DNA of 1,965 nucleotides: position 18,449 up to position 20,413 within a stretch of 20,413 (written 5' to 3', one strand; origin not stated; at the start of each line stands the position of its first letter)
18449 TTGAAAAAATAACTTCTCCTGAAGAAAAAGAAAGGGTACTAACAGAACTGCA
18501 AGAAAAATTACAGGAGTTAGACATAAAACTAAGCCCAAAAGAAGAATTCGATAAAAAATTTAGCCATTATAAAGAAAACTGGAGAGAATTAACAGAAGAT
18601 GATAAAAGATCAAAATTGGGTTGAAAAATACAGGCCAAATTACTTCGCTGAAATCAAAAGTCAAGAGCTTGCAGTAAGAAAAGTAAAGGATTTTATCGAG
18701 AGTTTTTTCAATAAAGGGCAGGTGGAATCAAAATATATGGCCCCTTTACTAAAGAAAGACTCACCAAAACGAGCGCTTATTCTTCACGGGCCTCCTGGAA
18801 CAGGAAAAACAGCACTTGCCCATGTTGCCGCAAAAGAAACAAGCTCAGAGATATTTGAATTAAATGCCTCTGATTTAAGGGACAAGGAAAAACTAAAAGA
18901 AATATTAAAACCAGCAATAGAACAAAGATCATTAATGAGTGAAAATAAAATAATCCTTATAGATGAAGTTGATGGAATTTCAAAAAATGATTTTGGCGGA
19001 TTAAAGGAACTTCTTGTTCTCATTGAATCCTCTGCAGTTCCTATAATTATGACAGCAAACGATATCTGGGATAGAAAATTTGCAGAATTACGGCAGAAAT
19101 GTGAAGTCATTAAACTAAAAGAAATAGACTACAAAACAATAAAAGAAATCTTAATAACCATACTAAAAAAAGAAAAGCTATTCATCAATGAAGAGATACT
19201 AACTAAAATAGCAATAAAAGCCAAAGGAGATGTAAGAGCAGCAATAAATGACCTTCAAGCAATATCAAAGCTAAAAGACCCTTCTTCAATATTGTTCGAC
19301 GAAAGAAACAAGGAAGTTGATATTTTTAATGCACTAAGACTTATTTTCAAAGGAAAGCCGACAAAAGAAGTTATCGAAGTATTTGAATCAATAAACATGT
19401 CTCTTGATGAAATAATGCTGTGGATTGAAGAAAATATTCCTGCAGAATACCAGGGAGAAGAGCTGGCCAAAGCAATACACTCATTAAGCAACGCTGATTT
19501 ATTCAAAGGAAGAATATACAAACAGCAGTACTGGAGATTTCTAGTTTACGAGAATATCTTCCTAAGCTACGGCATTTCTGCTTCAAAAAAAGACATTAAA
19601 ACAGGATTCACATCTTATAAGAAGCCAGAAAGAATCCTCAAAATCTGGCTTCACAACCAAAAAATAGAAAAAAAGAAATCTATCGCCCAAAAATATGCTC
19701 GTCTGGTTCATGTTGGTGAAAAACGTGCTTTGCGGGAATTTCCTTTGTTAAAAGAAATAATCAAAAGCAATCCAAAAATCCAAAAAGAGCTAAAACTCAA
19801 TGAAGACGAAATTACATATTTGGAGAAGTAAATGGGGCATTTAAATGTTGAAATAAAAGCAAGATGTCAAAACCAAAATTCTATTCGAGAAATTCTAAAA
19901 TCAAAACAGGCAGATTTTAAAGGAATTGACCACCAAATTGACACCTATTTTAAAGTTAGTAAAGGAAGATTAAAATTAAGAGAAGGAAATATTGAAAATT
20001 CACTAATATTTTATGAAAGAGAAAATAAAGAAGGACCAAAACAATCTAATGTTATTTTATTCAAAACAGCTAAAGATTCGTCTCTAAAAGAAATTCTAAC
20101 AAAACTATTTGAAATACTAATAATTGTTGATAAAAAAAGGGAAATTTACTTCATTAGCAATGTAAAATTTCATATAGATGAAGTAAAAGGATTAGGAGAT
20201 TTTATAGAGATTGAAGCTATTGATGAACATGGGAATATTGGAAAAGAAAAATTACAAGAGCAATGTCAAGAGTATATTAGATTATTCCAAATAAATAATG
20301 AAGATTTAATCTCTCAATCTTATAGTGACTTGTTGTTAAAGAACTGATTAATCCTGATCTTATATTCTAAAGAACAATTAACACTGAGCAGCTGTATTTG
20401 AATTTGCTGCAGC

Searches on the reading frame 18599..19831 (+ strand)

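Call 11: search_protein_families(library=pfam, proteins=[window:18599-19831:+])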
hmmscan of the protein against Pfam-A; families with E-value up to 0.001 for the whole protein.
window:18599-19831:+ (410 aa): 11 families
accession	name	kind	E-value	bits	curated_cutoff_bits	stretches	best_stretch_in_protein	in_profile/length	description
PF00004.35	AAA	-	1.5e-17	64.7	21.2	1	60-169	1-124/131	ATPase family associated with various cellular activities (AAA)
PF13173.12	AAA_14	-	7.8e-08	32.8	27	1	57-127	2-74/129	AAA domain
PF21960.2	RCF1-5-like_lid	-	2.5e-07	31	27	1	184-223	2-42/43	RCF1/5-like, AAA+ ATPase lid domain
PF03215.21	Rad17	-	8.6e-07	29.5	23.8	1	4-104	6-93/186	Rad17 P-loop domain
PF07728.20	AAA_5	-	9.7e-07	29.3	22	1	60-139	2-90/139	AAA domain (dynein-related subfamily)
PF13401.12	AAA_22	-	9.9e-07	29.6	27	0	56-81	4-29/130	AAA domain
PF05496.18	RuvB_N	-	1.4e-06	28.6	27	1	52-129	28-98/159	Holliday junction DNA helicase RuvB P-loop domain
PF25361.1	AAA_lid_RFC1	-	3e-06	27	34.9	1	180-226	3-49/59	RFC1-like, AAA+ ATPase lid domain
PF20720.3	nSTAND3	-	0.00014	22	27.2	1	57-109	17-67/155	Novel STAND NTPase 3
PF24883.2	NPHP3_N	-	0.00031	21.4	24.8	0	51-83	16-48/164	Nephrocystin 3, N-terminal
PF06068.19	TIP49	-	0.00084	19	23.8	0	57-105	50-101/347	TIP49 P-loop domain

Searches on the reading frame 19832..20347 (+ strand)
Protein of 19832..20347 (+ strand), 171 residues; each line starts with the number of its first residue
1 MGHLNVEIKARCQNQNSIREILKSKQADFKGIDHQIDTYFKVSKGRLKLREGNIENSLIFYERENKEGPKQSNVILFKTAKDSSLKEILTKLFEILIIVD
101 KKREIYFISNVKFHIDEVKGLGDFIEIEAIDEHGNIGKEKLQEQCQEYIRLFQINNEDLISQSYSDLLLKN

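Call 68: search_protein_families(library=pfam, proteins=[window:19832-20347:+])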
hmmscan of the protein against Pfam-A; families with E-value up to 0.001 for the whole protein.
window:19832-20347:+ (171 aa): 1 family
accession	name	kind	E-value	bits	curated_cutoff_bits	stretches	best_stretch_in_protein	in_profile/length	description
PF01928.26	CYTH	-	1.7e-15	57.7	23.2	1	4-161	2-176/179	CYTH domain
